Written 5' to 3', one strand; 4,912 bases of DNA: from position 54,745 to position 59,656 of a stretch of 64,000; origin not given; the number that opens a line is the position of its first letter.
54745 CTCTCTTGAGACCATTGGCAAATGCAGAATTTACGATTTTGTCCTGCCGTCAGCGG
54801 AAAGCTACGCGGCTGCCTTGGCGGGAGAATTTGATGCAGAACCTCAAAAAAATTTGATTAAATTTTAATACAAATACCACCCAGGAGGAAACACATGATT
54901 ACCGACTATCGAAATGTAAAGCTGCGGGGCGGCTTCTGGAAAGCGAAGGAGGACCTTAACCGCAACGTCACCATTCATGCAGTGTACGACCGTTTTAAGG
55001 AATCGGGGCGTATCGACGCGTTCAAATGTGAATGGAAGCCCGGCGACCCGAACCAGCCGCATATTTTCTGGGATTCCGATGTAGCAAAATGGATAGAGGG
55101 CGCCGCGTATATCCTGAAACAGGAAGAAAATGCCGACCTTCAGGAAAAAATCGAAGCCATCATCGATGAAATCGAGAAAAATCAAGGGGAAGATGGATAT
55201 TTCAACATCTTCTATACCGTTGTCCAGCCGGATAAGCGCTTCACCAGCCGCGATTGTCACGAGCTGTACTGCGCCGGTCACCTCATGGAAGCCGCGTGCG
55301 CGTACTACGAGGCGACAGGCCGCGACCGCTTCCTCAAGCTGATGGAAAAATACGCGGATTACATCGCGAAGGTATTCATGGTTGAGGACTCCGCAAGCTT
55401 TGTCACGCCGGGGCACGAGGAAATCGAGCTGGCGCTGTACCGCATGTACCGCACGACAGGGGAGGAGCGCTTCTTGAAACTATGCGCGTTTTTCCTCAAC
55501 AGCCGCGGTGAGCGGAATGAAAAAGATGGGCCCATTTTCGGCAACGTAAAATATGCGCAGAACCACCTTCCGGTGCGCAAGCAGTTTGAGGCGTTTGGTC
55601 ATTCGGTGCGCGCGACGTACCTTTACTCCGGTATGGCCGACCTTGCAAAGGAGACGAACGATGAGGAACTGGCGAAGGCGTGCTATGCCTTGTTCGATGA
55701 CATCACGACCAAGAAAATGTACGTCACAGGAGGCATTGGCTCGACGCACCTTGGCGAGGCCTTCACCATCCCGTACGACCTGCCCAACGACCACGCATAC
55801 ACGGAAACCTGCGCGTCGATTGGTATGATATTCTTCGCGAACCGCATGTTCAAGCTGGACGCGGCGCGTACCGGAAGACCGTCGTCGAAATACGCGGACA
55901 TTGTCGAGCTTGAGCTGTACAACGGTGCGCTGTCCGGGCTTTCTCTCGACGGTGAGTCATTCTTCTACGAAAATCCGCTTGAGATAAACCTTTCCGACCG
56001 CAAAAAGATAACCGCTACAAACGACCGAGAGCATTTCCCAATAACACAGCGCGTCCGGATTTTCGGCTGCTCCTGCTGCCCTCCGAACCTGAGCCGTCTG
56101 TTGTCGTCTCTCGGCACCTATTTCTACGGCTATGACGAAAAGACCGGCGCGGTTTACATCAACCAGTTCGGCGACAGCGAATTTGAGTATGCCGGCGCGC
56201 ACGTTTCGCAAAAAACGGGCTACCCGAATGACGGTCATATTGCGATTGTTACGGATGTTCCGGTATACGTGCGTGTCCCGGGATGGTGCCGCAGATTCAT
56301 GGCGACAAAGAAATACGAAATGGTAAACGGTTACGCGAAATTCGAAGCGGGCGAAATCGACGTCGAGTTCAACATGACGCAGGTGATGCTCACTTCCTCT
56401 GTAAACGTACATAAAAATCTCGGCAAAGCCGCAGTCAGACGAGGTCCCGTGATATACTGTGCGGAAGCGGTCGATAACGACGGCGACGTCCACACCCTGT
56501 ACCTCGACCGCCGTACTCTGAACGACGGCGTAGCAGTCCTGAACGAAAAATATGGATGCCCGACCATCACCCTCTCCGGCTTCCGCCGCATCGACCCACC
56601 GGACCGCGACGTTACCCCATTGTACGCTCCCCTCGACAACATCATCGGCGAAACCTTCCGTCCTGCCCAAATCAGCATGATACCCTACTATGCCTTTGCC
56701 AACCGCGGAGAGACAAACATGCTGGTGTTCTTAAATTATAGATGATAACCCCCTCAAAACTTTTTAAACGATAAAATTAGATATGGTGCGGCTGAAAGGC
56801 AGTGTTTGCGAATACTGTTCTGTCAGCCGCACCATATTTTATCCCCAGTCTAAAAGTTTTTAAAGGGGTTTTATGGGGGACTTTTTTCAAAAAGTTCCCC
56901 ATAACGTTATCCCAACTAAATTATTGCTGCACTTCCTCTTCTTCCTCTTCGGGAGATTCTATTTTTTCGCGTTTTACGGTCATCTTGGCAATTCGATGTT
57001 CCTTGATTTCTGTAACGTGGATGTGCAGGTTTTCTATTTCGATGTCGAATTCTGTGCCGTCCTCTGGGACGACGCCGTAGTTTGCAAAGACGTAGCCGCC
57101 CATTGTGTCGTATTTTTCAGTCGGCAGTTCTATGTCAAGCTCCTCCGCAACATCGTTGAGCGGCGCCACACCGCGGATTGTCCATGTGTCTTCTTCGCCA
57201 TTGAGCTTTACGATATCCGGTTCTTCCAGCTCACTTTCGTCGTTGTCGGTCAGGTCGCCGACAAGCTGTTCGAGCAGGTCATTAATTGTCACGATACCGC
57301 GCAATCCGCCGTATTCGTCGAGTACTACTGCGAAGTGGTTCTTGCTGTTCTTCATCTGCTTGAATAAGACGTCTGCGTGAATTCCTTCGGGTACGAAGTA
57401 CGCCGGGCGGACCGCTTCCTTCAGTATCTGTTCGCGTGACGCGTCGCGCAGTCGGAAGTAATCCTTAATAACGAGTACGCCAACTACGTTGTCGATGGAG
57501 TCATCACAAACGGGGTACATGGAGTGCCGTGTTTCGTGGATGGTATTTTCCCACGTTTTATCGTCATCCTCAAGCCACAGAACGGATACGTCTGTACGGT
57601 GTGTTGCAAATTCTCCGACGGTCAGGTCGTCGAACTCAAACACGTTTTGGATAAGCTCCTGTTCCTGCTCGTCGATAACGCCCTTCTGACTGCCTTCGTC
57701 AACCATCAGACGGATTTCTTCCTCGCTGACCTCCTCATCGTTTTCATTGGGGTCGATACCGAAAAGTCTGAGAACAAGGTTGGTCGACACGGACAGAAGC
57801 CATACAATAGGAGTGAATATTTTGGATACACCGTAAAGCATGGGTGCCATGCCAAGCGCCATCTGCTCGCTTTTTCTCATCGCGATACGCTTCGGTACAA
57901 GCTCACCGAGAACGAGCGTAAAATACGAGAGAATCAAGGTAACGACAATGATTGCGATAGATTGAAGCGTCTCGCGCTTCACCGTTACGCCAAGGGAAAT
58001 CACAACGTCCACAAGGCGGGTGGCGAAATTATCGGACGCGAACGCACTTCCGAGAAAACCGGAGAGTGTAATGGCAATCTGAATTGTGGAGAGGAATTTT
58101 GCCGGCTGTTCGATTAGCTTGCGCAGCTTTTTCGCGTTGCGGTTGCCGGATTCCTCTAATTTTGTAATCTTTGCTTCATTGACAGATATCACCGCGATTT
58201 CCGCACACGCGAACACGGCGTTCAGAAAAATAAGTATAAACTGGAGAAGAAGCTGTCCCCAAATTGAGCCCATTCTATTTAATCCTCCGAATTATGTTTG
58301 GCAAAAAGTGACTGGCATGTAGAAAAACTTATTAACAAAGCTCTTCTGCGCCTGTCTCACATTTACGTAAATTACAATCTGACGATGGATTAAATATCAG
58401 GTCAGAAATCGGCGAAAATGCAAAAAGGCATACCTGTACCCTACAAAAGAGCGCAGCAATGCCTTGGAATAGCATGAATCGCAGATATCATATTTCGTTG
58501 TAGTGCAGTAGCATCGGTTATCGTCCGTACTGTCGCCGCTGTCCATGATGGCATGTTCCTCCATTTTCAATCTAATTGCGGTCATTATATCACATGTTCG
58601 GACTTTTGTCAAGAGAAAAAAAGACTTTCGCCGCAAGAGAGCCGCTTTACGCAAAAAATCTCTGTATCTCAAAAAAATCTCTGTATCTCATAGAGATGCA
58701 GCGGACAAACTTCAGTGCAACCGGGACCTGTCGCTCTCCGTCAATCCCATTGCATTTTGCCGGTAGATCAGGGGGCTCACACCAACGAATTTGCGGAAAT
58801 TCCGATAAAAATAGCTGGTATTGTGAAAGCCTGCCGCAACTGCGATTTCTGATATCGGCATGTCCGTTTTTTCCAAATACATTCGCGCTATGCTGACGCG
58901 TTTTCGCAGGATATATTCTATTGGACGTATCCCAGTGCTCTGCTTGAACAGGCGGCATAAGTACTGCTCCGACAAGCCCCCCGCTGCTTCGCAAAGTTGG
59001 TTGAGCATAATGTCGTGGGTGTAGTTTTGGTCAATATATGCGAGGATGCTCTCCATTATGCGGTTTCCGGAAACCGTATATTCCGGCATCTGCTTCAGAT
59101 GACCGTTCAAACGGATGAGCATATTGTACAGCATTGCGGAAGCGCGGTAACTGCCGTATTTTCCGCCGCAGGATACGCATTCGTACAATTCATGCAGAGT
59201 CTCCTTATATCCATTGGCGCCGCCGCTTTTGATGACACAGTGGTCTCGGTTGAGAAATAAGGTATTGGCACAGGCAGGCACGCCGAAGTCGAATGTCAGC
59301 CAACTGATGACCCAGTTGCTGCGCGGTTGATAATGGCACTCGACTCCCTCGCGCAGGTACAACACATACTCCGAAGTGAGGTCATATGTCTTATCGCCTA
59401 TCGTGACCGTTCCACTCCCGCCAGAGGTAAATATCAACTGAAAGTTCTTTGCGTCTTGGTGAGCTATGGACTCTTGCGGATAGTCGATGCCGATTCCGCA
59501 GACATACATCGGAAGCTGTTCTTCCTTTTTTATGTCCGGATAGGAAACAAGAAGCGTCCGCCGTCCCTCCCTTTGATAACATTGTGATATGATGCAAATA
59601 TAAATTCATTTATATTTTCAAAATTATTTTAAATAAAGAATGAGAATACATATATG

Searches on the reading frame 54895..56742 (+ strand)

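Call 51: search_protein_families(library=pfam, proteins=[window:54895-56742:+], max_evalue=0.01)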
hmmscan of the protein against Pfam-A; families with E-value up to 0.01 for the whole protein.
window:54895-56742:+ (616 aa): 4 families
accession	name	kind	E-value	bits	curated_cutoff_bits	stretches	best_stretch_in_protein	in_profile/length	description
PF07944.18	Beta-AFase-like_GH127_cat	-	4.9e-96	322.4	24.9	1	7-407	1-375/376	Beta-L-arabinofuranosidase, GH127 catalytic domain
PF20737.2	Glyco_hydro127C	-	4.7e-19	68.3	23.7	1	500-614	5-71/71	Glycoside hydrolase family 127 C-terminal domain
PF20736.2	Glyco_hydro127M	-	0.00019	21.9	24.2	1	420-481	2-66/95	Beta-L-arabinofuranosidase, GH127 middle domain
PF07470.19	Glyco_hydro_88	-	0.0058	16.1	26.6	0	122-197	28-99/352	Glycosyl Hydrolase Family 88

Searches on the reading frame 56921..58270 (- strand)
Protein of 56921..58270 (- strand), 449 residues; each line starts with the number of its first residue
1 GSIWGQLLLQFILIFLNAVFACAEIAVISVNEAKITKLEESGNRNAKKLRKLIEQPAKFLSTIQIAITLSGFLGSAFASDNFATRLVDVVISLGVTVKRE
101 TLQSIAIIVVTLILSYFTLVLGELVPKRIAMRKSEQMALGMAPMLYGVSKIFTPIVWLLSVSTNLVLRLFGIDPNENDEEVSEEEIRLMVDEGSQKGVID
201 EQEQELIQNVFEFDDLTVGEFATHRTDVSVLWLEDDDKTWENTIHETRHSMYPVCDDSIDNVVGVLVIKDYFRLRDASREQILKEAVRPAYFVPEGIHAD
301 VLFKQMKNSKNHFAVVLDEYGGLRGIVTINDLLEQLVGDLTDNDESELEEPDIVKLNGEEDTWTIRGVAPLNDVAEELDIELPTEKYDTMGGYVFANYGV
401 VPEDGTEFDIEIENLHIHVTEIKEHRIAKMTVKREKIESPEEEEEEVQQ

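Call 51: search_protein_families(library=pfam, proteins=[window:56921-58270:-], max_evalue=0.01)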
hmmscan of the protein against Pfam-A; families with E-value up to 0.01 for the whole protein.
window:56921-58270:- (449 aa): 3 families
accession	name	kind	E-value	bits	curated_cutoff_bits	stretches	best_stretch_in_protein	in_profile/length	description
PF01595.25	CNNM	-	2.1e-54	184.4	28.4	1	9-203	2-181/181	Cyclin M transmembrane N-terminal domain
PF03471.22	CorC_HlyC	-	3.2e-19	69.1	27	1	359-435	4-80/81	Transporter associated domain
PF00571.33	CBS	-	2.3e-09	37.9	24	1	288-337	7-56/57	CBS domain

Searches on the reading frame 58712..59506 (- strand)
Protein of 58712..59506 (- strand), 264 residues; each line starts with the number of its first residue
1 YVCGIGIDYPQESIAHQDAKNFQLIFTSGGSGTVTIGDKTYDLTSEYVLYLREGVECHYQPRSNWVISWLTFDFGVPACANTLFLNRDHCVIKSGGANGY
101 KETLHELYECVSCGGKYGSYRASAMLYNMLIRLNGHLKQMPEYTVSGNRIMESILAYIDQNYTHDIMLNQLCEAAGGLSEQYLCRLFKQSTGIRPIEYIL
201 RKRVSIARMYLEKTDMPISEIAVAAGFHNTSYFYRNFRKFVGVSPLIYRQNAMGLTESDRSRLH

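Call 51: search_protein_families(library=pfam, proteins=[window:58712-59506:-], max_evalue=0.01)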
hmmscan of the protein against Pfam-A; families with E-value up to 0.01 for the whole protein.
window:58712-59506:- (264 aa): 3 families
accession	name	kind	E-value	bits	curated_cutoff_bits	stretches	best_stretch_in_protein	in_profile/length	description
PF12833.13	HTH_18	-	4.1e-22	78.7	33.6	1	177-250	6-79/80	Helix-turn-helix domain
PF00165.29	HTH_AraC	-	1.8e-18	66.6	26.6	2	158-199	1-41/42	Bacterial regulatory helix-turn-helix proteins, AraC family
PF02311.25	AraC_binding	-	2.3e-09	37.5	21.1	1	2-73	4-77/135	AraC-like ligand binding domain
